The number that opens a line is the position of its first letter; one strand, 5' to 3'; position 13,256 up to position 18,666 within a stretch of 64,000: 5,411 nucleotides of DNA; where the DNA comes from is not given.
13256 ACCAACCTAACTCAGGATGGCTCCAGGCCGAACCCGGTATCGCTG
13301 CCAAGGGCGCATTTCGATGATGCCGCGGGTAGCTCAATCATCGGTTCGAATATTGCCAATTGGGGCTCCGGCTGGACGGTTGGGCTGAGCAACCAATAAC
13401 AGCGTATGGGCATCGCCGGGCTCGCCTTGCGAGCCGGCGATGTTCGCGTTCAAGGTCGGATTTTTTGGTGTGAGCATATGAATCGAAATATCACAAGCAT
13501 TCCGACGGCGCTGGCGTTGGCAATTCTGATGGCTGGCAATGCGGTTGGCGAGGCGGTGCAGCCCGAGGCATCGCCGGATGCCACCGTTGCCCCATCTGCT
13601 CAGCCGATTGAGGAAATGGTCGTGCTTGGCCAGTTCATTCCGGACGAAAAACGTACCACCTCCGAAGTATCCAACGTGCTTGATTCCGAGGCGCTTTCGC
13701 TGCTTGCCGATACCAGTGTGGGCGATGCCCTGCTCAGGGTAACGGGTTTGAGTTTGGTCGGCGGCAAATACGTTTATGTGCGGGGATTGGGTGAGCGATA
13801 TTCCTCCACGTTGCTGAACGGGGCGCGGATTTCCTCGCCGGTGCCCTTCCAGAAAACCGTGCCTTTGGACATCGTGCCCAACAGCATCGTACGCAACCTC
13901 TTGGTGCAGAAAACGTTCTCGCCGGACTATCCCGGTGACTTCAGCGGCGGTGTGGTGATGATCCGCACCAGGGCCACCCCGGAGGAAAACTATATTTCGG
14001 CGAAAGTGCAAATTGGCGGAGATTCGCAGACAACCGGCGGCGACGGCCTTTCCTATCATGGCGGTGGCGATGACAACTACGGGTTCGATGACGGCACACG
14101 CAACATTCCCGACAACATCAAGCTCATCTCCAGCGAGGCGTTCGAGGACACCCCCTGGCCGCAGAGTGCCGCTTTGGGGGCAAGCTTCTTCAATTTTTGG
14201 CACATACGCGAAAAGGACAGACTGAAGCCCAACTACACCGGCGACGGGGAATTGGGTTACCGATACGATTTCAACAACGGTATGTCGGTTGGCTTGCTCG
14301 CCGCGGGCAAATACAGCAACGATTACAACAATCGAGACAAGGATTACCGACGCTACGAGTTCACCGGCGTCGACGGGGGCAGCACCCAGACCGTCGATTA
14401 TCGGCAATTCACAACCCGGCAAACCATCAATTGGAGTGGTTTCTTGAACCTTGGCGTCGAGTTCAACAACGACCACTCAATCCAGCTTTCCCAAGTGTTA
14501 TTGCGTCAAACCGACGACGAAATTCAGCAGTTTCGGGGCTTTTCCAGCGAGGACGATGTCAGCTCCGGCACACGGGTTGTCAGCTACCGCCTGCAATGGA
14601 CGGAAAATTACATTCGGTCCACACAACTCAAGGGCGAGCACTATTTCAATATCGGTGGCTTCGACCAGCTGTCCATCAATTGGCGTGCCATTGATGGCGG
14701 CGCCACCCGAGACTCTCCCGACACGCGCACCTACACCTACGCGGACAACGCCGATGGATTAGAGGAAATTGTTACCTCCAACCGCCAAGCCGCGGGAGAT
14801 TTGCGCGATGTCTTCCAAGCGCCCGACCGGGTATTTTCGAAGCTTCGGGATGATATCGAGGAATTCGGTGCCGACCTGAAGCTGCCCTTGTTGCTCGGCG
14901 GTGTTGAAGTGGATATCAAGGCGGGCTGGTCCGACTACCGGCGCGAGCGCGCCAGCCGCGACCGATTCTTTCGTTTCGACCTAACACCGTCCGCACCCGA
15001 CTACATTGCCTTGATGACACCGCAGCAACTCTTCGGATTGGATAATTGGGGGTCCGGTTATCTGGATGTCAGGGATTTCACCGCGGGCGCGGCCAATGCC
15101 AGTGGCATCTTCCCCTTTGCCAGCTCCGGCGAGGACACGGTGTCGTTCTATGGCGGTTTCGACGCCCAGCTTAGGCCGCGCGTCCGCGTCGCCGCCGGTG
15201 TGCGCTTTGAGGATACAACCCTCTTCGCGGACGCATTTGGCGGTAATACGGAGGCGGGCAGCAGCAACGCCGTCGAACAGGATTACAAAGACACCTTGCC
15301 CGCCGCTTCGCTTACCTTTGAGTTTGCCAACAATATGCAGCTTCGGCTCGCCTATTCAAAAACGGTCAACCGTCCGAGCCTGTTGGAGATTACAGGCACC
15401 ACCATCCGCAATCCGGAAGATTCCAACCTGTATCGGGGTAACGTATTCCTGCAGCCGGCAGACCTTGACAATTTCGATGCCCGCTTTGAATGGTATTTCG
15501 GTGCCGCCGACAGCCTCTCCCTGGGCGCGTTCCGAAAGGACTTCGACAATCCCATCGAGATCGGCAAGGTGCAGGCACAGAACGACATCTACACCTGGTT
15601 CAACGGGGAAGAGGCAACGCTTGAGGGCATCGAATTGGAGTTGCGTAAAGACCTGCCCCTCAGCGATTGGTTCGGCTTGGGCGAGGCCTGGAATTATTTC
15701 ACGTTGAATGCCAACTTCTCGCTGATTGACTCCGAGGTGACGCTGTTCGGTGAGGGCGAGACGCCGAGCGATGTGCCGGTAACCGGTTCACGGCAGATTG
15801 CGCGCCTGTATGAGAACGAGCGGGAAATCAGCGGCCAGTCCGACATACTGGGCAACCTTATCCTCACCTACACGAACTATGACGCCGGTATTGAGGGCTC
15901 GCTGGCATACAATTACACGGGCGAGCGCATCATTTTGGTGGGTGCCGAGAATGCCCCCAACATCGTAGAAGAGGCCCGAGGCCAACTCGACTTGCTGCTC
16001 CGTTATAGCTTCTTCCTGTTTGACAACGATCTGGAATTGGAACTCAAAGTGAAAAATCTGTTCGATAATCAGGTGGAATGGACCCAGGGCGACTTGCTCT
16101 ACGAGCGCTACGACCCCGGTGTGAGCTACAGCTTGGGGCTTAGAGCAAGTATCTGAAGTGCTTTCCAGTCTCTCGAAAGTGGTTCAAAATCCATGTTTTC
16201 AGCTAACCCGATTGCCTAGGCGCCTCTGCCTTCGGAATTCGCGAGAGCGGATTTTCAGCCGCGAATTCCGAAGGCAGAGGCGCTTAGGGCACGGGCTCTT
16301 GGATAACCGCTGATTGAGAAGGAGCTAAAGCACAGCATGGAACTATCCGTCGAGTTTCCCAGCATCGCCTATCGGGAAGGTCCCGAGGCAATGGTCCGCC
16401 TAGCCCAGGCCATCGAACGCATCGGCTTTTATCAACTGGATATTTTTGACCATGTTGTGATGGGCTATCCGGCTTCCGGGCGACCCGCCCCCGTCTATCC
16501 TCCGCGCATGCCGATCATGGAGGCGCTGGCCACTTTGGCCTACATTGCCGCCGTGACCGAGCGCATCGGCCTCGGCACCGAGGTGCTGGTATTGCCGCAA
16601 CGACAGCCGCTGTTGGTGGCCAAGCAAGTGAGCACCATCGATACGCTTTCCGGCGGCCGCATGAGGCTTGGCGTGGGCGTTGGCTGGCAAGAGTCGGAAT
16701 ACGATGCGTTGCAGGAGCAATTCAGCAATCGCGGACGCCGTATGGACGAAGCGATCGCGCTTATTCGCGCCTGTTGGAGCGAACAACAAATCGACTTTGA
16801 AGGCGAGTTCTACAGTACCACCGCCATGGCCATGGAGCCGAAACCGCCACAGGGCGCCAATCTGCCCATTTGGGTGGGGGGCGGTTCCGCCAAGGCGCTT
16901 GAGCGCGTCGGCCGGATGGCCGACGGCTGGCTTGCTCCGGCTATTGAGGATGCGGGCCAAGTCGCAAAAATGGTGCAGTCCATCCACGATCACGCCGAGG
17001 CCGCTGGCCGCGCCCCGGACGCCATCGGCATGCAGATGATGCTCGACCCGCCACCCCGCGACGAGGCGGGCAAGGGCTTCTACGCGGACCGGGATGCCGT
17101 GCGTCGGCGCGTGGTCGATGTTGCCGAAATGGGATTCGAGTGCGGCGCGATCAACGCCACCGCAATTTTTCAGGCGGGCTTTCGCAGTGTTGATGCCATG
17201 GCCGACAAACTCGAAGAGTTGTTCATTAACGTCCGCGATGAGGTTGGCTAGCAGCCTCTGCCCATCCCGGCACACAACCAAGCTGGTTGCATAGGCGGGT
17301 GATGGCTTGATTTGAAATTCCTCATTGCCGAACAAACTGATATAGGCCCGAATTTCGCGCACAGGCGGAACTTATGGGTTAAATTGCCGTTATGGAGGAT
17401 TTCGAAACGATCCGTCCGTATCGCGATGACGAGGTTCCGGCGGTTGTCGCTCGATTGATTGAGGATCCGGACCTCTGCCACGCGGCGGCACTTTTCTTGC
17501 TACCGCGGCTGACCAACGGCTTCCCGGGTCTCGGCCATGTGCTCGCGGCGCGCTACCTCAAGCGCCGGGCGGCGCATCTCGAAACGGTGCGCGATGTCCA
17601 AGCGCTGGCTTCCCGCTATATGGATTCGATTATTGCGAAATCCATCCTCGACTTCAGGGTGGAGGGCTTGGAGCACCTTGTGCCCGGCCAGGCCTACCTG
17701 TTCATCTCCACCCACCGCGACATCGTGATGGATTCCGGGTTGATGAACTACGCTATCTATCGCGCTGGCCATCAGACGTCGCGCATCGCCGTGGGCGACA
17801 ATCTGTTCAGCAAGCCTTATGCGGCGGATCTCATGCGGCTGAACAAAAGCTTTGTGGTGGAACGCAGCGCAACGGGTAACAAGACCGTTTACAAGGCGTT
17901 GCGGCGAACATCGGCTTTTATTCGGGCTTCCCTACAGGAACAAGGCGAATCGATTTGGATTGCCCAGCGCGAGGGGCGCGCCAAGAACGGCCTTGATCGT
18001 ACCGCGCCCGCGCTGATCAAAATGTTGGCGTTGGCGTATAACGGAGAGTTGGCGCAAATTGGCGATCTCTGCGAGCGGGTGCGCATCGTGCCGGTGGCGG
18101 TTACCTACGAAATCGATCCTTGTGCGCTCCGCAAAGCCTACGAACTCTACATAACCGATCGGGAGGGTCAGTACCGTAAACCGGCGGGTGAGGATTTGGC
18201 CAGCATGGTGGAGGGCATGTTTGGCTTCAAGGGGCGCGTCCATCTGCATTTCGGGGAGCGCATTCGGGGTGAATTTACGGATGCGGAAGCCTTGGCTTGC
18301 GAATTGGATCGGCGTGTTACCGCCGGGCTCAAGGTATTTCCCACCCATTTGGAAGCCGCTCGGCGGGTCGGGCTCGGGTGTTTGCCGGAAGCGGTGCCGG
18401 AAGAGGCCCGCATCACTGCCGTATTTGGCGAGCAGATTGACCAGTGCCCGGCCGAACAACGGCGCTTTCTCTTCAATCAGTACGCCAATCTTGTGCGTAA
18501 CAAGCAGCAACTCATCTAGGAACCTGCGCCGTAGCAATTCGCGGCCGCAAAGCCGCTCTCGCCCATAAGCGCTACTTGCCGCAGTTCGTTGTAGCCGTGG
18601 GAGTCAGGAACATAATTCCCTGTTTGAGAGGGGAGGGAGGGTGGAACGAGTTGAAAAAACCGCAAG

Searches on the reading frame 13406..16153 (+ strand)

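Call 76: search_protein_families(library=pfam, max_evalue=0.001, proteins=[window:13406-16153:+])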
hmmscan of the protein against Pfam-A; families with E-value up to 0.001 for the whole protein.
window:13406-16153:+ (916 aa): 2 families
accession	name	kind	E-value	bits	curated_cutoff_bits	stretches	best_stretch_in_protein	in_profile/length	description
PF00593.30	TonB_dep_Rec_b-barrel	-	7.9e-31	108.8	27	1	426-885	2-436/436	TonB dependent receptor-like, beta-barrel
PF07715.20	Plug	-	1.1e-07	32.7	23.9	1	82-183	2-107/107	TonB-dependent Receptor Plug Domain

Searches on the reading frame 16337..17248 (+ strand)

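Call 76: search_protein_families(library=pfam, max_evalue=0.001, proteins=[window:16337-17248:+])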
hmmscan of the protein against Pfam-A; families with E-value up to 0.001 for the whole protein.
window:16337-17248:+ (304 aa): 1 family
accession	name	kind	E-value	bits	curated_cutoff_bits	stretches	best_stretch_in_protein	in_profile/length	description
PF00296.26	Bac_luciferase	-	8.1e-51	173.7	27.9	1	15-230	21-220/314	Luciferase-like monooxygenase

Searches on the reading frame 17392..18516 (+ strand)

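Call 76: search_protein_families(library=pfam, max_evalue=0.001, proteins=[window:17392-18516:+])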
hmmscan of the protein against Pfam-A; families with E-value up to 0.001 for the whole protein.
window:17392-18516:+ (375 aa): 1 family
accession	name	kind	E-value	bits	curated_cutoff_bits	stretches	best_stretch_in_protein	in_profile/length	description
PF01553.26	Acyltransferase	-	2.7e-08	34.1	23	1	88-200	2-105/132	Acyltransferase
